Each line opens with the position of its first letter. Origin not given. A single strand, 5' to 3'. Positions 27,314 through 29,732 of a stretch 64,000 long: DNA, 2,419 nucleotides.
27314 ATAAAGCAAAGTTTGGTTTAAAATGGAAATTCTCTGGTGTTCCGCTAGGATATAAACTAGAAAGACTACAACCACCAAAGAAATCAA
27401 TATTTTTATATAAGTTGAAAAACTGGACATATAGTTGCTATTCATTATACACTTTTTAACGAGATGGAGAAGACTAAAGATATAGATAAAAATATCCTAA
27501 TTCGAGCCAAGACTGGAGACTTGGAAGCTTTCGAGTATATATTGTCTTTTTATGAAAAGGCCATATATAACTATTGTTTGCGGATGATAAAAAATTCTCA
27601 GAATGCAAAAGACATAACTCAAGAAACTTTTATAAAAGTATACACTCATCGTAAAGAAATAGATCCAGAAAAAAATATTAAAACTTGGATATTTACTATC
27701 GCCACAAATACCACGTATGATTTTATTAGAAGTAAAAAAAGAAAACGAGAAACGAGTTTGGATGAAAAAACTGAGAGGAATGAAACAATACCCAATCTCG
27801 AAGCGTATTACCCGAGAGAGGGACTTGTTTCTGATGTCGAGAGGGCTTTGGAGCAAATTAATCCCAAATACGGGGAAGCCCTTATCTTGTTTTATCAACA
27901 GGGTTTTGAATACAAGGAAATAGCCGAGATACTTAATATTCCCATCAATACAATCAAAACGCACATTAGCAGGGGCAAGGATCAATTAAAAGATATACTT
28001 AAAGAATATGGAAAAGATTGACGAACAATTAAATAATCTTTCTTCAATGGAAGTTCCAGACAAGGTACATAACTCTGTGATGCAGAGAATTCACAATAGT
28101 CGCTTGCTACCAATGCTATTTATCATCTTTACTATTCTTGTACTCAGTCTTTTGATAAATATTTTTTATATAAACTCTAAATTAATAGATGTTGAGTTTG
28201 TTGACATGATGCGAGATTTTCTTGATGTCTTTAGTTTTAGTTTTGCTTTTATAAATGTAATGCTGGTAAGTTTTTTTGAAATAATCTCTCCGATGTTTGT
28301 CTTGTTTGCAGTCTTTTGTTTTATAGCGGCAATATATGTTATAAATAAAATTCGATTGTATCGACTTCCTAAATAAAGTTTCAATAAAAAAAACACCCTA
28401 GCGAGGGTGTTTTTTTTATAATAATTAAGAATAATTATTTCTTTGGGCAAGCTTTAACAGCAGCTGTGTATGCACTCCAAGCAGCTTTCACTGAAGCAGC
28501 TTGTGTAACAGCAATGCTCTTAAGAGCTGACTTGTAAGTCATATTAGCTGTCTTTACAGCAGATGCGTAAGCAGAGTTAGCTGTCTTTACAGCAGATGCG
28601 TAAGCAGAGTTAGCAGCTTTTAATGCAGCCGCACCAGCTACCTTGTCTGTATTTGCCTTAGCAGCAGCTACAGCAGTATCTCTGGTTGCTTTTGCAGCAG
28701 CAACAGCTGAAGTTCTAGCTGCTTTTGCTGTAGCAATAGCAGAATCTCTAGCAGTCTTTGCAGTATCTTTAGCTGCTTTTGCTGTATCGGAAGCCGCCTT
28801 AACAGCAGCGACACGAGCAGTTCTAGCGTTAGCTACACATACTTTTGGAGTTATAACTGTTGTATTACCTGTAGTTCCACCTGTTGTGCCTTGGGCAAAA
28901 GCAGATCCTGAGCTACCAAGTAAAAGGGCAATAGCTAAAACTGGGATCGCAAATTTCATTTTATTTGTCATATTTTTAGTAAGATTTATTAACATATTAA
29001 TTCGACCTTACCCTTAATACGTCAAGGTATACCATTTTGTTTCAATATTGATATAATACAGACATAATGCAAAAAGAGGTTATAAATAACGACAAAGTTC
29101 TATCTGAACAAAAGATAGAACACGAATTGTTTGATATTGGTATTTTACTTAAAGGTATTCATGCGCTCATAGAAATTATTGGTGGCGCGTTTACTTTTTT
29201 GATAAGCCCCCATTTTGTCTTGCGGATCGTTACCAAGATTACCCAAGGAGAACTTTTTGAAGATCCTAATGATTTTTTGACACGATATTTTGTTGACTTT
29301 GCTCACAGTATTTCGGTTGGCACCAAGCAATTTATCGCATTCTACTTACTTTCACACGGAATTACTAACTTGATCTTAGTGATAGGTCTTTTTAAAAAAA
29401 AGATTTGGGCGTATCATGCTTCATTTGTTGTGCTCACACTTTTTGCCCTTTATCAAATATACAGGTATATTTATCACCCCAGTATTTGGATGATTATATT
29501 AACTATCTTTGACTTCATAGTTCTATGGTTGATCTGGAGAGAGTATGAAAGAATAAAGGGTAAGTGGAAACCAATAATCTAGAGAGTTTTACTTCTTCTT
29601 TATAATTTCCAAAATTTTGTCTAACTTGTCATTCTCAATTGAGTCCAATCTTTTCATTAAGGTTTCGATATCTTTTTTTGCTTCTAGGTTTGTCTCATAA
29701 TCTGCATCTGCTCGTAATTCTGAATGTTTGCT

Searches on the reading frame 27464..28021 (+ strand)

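Call 46: search_protein_families(library=pfam, proteins=[window:27464-28021:+], max_evalue=0.001)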
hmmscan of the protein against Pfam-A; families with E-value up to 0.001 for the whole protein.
window:27464-28021:+ (185 aa): 6 families
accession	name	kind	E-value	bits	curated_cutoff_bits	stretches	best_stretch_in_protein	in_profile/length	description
PF04542.20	Sigma70_r2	-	4.8e-17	62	24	1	30-93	5-70/71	Sigma-70 region 2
PF08281.18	Sigma70_r4_2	-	2.4e-15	56.3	25.7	1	125-175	4-54/54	Sigma-70, region 4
PF12645.13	HTH_16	-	2.2e-07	31.3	22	1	11-47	3-39/65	Helix-turn-helix domain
PF04545.22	Sigma70_r4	-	1e-06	28.6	24.1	1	128-176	1-49/50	Sigma-70, region 4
PF00196.25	GerE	-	7.4e-05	22.7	23.5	0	146-170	16-40/57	Bacterial regulatory proteins, luxR family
PF14493.12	HTH_40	-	0.00012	22.7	27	1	142-171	8-36/89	Helix-turn-helix domain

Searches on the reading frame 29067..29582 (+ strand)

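Call 46: search_protein_families(library=pfam, proteins=[window:29067-29582:+], max_evalue=0.001)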
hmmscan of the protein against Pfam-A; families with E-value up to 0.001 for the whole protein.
window:29067-29582:+ (171 aa): 2 families
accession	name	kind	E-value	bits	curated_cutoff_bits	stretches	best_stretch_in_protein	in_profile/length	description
PF09900.14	DUF2127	-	2.4e-28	99.6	24.3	1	22-160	2-140/140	Predicted membrane protein (DUF2127)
PF23636.1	DUF7144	-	2.9e-05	24.6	27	1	88-158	43-112/115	Domain of unknown function (DUF7144)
